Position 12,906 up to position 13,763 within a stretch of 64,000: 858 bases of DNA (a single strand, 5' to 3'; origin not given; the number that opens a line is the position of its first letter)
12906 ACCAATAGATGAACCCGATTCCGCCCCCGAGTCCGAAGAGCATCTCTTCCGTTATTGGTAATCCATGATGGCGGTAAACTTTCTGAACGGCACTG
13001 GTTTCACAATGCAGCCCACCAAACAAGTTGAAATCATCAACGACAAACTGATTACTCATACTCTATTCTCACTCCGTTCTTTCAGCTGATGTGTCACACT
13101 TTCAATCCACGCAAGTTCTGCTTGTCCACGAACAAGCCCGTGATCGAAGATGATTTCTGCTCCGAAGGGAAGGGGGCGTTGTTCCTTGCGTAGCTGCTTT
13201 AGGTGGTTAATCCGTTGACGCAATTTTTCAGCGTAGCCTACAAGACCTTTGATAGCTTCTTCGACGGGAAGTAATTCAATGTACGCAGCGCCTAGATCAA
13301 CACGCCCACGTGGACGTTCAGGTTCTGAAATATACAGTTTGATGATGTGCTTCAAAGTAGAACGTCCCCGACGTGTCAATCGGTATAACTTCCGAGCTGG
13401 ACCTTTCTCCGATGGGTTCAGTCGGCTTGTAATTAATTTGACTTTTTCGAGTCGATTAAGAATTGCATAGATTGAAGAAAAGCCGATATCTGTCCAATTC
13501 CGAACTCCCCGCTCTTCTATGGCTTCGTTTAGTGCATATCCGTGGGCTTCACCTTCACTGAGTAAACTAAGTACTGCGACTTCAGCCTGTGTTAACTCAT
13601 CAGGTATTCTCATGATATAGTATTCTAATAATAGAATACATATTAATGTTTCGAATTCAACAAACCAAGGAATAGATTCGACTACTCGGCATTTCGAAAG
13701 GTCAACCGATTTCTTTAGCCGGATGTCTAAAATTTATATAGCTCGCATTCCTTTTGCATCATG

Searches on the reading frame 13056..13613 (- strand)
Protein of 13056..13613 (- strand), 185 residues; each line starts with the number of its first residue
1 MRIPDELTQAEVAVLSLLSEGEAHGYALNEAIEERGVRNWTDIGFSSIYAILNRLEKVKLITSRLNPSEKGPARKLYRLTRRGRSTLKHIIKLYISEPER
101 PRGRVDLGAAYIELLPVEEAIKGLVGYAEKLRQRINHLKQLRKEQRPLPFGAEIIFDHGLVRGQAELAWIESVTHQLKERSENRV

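Call 30: search_protein_families(library=pfam, proteins=[window:13056-13613:-], max_evalue=0.0001)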
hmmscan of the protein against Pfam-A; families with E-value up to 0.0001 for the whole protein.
window:13056-13613:- (185 aa): 1 family
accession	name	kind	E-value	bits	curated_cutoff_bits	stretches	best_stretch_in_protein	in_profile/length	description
PF03551.20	PadR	-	2.8e-18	66.1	27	1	14-88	1-74/75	Transcriptional regulator PadR-like family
